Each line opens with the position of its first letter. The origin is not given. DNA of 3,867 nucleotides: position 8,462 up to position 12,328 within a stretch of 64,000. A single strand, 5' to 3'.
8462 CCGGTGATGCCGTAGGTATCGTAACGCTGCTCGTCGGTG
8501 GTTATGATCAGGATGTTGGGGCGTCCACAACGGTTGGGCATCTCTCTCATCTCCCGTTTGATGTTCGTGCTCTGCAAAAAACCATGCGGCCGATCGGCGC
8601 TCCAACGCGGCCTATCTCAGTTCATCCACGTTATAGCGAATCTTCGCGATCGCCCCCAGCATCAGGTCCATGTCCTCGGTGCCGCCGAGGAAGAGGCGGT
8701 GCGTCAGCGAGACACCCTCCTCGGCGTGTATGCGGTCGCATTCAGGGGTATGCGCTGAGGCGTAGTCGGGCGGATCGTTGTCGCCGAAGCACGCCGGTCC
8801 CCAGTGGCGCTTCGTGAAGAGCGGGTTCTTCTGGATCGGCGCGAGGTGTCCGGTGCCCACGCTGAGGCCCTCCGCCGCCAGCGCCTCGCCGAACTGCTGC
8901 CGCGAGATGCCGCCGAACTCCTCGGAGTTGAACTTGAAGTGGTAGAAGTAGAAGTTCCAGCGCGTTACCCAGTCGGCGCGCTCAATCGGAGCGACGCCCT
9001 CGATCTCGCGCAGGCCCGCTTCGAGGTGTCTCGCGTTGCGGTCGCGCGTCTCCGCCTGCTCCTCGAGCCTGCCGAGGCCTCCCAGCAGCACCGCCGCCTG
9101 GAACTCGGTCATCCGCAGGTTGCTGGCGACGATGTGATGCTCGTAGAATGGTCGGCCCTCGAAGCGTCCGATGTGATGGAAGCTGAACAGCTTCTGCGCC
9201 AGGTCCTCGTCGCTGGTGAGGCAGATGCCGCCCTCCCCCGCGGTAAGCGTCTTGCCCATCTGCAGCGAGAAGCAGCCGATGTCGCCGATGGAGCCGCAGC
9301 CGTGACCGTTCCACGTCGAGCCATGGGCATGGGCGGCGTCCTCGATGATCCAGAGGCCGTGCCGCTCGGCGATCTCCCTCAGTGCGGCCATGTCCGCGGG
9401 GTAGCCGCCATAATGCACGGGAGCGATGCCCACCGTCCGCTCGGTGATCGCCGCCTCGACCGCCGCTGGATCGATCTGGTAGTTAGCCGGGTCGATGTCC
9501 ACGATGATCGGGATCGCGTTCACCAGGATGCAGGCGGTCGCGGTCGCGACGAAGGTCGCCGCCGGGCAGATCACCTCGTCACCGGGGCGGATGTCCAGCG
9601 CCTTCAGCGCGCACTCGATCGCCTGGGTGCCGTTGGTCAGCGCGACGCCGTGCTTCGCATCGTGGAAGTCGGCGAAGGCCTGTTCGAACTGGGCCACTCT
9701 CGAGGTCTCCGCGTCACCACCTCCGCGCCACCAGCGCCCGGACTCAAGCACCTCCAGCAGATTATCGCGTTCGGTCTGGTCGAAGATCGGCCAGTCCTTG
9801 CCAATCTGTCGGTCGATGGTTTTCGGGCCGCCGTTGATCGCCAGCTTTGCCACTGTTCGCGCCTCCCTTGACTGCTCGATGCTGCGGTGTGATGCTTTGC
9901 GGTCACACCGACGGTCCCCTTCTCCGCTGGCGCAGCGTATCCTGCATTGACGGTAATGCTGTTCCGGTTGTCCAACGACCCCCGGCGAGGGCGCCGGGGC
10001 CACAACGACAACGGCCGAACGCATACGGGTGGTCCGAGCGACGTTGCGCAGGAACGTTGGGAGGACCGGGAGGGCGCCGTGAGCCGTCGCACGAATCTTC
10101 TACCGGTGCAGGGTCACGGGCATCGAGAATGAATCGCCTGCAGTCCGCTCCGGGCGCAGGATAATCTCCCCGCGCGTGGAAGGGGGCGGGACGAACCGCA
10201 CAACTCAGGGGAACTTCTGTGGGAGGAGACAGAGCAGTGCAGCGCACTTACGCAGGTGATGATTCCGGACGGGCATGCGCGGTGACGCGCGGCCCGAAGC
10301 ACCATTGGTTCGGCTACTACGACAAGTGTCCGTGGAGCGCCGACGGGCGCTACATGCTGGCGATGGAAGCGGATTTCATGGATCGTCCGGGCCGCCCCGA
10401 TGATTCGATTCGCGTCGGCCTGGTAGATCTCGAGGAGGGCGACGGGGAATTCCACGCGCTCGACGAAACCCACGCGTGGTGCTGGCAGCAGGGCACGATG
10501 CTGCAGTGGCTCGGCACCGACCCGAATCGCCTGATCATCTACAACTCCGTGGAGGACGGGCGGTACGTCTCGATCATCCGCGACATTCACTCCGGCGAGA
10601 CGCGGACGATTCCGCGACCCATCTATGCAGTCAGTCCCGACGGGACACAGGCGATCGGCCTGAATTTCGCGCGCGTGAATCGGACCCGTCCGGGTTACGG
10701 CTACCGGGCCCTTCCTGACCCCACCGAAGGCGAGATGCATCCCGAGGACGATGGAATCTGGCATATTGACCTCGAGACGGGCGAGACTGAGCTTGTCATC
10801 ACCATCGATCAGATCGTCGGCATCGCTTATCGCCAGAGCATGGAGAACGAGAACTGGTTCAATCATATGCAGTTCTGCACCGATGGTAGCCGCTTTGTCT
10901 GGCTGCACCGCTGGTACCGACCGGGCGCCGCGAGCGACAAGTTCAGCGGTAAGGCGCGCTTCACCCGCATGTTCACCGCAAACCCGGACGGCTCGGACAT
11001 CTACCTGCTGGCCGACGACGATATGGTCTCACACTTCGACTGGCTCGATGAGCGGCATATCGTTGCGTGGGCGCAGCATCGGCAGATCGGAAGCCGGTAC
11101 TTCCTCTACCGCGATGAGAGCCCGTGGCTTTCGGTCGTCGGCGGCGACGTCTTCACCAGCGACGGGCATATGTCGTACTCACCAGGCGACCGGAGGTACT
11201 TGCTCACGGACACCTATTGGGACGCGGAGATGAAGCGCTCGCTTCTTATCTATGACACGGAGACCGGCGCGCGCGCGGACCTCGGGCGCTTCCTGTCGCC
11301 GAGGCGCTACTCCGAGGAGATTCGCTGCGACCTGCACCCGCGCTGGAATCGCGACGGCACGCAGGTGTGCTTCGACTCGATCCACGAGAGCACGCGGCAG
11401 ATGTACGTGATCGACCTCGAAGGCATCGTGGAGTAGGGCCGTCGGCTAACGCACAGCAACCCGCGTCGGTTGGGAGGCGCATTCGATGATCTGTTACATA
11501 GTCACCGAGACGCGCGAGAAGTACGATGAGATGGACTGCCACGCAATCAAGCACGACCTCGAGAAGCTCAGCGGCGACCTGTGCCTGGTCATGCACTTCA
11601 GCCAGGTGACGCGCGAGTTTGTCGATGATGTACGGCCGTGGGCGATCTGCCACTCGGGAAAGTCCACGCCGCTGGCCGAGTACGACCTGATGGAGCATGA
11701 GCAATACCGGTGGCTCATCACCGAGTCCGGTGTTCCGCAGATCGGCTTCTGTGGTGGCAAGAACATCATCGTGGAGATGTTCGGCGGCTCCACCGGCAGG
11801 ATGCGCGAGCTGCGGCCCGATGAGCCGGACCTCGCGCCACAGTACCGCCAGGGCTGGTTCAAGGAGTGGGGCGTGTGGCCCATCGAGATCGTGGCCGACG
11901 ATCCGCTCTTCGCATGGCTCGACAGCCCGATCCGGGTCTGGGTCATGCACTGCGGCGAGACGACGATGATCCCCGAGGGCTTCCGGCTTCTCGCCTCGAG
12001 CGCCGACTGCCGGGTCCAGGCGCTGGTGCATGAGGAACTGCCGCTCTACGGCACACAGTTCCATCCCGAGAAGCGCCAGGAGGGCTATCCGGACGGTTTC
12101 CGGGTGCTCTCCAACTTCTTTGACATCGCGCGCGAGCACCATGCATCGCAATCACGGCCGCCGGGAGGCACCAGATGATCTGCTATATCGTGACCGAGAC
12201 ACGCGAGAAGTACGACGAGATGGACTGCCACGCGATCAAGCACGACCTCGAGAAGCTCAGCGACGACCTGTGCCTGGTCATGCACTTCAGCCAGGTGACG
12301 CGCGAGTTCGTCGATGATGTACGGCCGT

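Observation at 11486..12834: Tandem amidotransferase paralogs with near-identical 5' ~170 nt but diverged 3' two-thirds (partial gene conversion or recent duplication)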

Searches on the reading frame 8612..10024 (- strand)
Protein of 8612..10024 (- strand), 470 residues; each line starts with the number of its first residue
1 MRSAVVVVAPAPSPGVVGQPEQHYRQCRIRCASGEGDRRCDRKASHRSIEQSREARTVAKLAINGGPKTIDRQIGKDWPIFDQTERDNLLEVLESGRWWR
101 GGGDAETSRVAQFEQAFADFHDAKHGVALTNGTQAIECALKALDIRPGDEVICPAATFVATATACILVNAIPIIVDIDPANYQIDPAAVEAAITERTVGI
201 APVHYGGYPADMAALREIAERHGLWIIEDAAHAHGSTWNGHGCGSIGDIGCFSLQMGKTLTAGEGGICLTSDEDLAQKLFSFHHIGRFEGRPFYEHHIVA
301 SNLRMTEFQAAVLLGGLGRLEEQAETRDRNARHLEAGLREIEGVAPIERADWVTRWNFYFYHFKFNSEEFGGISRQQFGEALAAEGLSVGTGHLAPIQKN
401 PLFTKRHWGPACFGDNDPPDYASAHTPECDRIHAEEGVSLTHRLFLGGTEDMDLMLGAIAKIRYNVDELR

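Call 4: search_protein_families(library=pfam, proteins=[window:8612-10024:-], max_evalue=0.01)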
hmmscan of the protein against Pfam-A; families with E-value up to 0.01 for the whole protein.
window:8612-10024:- (470 aa): 4 families
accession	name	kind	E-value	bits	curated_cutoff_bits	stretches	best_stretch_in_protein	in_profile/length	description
PF01041.23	DegT_DnrJ_EryC1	-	5.8e-94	315.7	19.8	1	82-406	4-320/360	DegT/DnrJ/EryC1/StrS aminotransferase family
PF00155.27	Aminotran_1_2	-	2.9e-09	37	19.7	1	111-236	45-192/361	Aminotransferase class I and II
PF01212.27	Beta_elim_lyase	-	2.9e-08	33.8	27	1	106-346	30-273/288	Beta-eliminating lyase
PF01053.26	Cys_Met_Meta_PP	-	0.002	17.2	27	1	110-199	54-140/381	Cys/Met metabolism PLP-dependent enzyme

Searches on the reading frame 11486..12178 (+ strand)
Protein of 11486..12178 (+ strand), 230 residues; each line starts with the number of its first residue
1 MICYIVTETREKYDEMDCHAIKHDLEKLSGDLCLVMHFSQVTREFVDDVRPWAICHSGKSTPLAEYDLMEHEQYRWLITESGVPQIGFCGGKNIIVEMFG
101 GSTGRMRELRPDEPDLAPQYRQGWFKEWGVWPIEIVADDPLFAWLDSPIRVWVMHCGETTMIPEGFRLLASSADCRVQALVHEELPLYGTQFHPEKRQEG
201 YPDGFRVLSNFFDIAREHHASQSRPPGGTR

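Call 4: search_protein_families(library=pfam, proteins=[window:11486-12178:+], max_evalue=0.01)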
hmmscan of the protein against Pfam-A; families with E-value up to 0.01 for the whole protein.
window:11486-12178:+ (230 aa): 2 families
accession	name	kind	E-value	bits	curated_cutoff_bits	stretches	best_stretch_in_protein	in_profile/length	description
PF00117.34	GATase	-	4e-14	53.1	22.8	1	77-212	67-187/190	Glutamine amidotransferase class-I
PF07722.19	Peptidase_C26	-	3.1e-06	27.6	20.5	1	78-195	101-219/219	Peptidase C26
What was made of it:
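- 11486..12178 (+): Gene A: A-type class I GATase-fold paralog, 230 aa. It keeps Cys89 (GFCGG) and His193-Pro-Glu195. It has Lys59 in place of the second Gly of the SGG loop, Lys-Asn92-93 in place of His-Gln, and MHCGET in place of SHRSEV. PF00117 E=4e-14 (call 4).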

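Call 5: search_protein_families(library=ncbifam, proteins=[window:11486-12178:+], max_evalue=0.01)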
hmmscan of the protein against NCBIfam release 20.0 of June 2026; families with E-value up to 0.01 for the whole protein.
window:11486-12178:+ (230 aa): 21 families
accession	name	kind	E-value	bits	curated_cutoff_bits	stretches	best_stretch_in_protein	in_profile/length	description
NF001975.0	PRK00758.1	equivalog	5e-24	84.9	198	1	121-217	90-184/185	GMP synthase subunit A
TIGR00888.1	guaA_Nterm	equivalog_domain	5.6e-23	81.3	172.15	2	126-215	97-185/188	glutamine-hydrolyzing GMP synthase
NF000848.1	PRK00074.1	equivalog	6.2e-14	51.5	400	1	39-213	30-186/512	glutamine-hydrolyzing GMP synthase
NF005743.0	PRK07567.1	equivalog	1.5e-08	34.2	264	1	137-200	134-196/245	glutamine amidotransferase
NF011201.0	PRK14607.1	equivalog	2.5e-08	33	670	1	157-218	133-192/534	bifunctional anthranilate synthase component II/anthranilate phosphoribosyltransferase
NF006562.0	PRK09065.1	equivalog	3.5e-08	33.3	205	1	76-197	82-191/242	glutamine amidotransferase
NF005849.0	PRK07765.1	equivalog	7e-07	28.7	308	1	160-215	139-192/219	aminodeoxychorismate/anthranilate synthase component II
NF005799.0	PRK07649.1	equivalog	3e-06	26.9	327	1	158-216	133-189/195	aminodeoxychorismate/anthranilate synthase component II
NF005367.0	PRK06895.1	equivalog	6.6e-06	26.1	265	1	132-213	106-187/190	anthranilate synthase component II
NF010081.0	PRK13566.1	equivalog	1.1e-05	23.9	645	1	80-220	598-725/729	anthranilate synthase component I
TIGR01815.1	TrpE-clade3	equivalog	1.8e-05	23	739.15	1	41-196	550-688/717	anthranilate synthase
NF041322.1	Anth_synII_Halo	equivalog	2.2e-05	24.2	320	1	141-212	115-187/190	anthranilate synthase component II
NF005946.0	PRK08007.1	equivalog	0.00035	20.2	332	1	141-212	114-185/187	aminodeoxychorismate synthase component 2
NF007073.0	PRK09522.1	equivalog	0.00062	18.8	738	0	140-198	118-175/531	bifunctional anthranilate synthase glutamate amidotransferase component TrpG/anthranilate phosphoribosyltransferase TrpD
TIGR01368.1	CPSaseIIsmall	equivalog_domain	0.0014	17.7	307.35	0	173-204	318-348/361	glutamine-hydrolyzing carbamoyl-phosphate synthase small subunit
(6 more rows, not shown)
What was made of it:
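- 11486..12178 (+): Below every NCBIfam equivalog cut-off (call 5).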
